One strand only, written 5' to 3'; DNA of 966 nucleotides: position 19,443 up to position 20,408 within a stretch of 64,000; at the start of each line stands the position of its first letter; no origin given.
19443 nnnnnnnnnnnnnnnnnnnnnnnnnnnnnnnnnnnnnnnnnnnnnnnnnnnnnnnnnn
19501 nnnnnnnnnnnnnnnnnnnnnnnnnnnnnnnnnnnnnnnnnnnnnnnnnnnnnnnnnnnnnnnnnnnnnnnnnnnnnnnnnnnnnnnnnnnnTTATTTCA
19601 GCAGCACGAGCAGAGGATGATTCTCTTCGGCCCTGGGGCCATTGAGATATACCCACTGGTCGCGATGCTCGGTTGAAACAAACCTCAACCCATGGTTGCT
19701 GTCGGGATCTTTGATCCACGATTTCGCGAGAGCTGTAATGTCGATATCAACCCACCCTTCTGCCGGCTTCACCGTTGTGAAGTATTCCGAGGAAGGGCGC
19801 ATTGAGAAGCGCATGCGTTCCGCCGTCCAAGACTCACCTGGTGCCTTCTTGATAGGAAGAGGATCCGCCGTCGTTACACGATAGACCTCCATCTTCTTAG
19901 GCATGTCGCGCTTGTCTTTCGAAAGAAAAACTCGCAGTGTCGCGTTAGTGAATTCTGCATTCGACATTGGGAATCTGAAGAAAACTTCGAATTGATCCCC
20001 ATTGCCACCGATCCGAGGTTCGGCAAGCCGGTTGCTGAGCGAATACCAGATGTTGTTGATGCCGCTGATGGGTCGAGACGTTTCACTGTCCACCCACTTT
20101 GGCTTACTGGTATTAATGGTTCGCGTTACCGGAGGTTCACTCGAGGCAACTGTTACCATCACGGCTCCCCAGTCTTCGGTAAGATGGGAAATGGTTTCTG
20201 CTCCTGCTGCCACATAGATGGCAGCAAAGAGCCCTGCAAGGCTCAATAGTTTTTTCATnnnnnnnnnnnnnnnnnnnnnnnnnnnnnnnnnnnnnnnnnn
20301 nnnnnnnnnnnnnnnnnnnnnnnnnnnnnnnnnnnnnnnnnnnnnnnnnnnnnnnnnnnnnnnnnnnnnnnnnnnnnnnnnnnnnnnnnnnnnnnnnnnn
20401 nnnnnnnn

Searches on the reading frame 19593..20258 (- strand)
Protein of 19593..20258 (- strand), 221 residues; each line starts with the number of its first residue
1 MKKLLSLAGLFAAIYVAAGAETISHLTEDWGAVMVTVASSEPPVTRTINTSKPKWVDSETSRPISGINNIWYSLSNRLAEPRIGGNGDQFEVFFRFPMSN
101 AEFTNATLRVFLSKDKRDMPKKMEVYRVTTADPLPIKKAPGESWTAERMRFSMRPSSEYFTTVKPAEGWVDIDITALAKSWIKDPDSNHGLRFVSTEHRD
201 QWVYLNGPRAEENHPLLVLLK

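Call 4: search_protein_families(library=pfam, proteins=[window:19593-20258:-], max_evalue=1)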
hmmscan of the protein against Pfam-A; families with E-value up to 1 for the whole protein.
window:19593-20258:- (221 aa): 2 families
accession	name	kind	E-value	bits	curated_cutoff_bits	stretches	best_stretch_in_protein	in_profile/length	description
PF24517.2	CBM96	-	1.4e-08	35.2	26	1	91-219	41-162/164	Carbohydrate-binding module family 96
PF00688.24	TGFb_propeptide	-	2.5e-07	31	25.8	1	89-198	105-212/242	TGF-beta propeptide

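Call 5: search_protein_families(library=ncbifam, proteins=[window:19593-20258:-], max_evalue=1)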
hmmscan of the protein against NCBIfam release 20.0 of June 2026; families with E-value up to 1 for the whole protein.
window:19593-20258:- (221 aa): 2 families
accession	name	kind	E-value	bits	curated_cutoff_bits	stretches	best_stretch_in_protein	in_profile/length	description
NF033679.1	DNRLRE_dom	domain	2e-13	50.8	34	1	86-219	28-163/164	DNRLRE domain-containing protein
NF008572.0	PRK11524.1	equivalog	0.17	10.9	292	1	122-166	158-201/294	adenine-specific DNA-methyltransferase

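Call 24: find_homologous_proteins(query=window:19593-20255:-)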
Query window:19593-20255:- (220 aa): 4 proteins with E <= 0.001 among 139 candidates.
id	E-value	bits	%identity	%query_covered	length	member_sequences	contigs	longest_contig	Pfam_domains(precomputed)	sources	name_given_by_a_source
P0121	7.1e-143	491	100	99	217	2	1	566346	PF24517.3,PF00688.25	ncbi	ncbi:MAG: DNRLRE domain-containing protein [Patescibacteria group bacterium]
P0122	5.7e-67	243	52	94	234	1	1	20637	PF24517.3,PF00688.25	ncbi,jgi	ncbi:MAG: hypothetical protein RLY57_196 [Candidatus Parcubacteria bacterium]|jgi:hypothetical prote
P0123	5.9e-67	243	54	99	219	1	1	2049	PF24517.3,PF00688.25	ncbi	-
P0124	8.4e-67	243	50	99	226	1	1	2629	PF00688.25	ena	-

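Call 26: find_encoding_contigs(protein=P0122, flank=10000, max_places=4)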
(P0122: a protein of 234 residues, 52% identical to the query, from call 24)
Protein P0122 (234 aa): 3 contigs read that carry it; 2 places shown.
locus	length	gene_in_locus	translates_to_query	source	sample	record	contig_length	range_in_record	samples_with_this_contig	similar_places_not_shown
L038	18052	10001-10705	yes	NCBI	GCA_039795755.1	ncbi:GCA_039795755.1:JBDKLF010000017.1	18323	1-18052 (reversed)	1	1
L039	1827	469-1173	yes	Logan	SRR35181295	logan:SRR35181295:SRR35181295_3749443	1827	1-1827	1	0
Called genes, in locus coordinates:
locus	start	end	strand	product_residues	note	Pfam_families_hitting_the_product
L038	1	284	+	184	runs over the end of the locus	?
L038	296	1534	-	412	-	PF01702:TGT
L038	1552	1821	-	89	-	-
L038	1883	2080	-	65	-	-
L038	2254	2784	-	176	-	PF00254:FKBP_C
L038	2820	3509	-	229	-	PF01509:TruB_N, PF16198:TruB_C_2 (weak)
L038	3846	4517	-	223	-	PF02463:SMC_N, PF00005:ABC_tran, PF13304:AAA_21 (faint)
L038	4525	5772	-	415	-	PF02687:FtsX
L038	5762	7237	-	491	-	PF25973:BSH_CzcB, PF25954:Beta-barrel_RND_2 (weak), PF25967:RND-MFP_C (weak)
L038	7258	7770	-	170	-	PF14470:bPH_3 (weak), PF03703:bPH_2 (weak)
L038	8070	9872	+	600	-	PF00009:GTP_EFTU, PF01926:MMR_HSR1, PF02421:FeoB_N (faint), PF22042:EF-G_D2, PF03144:GTP_EFTU_D2, PF00679:EFG_C, PF21018:BipA_C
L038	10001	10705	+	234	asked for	PF00688:TGFb_propeptide (weak), PF24517:CBM96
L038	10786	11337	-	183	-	PF01765:RRF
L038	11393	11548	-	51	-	-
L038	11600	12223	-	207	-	PF13177:DNA_pol3_delta2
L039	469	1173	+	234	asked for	PF00688:TGFb_propeptide (weak), PF24517:CBM96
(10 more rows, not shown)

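Call 29: find_encoding_contigs(protein=P0123, flank=10000, max_places=4)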
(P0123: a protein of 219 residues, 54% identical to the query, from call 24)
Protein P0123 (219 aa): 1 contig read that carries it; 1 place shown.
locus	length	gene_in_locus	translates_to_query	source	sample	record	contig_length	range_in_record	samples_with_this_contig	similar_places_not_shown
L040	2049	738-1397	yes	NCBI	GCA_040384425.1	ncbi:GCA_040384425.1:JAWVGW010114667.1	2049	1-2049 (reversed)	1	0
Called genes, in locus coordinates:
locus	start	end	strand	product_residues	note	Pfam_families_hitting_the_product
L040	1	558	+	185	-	?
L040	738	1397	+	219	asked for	PF00688:TGFb_propeptide (weak), PF24517:CBM96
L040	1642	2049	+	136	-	?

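Call 30: find_encoding_contigs(protein=P0124, flank=10000, max_places=4)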
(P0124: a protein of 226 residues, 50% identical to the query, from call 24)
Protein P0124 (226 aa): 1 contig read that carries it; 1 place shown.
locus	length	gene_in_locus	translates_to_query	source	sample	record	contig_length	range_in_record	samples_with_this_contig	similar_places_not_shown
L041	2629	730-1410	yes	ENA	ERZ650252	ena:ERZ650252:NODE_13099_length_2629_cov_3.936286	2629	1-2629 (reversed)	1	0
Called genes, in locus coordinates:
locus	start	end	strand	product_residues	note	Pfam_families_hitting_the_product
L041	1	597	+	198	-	?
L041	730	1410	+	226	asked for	PF00688:TGFb_propeptide (weak)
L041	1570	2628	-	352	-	?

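Call 62: search_protein_families(library=phrogs, proteins=[window:19593-20258:-], max_evalue=0.01)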
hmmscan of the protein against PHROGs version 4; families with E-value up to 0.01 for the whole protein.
window:19593-20258:- (221 aa): 0 families

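Call 63: search_protein_families(library=padloc, proteins=[window:19593-20258:-], max_evalue=0.01)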
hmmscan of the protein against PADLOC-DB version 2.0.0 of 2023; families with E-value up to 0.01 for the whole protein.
window:19593-20258:- (221 aa): 0 families

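Call 84: search_solved_structures(query=window:19593-20255:-, max_evalue=1)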
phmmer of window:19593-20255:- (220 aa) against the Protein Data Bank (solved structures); distinct sequences matched with E-value up to 1: 2.
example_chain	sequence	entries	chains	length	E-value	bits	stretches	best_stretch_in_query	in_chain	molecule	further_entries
5nxs_A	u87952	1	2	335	0.18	14.4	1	164-215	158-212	Growth/differentiation factor 8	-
6umx_A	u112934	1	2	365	0.2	14.3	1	164-215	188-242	Growth/differentiation factor 8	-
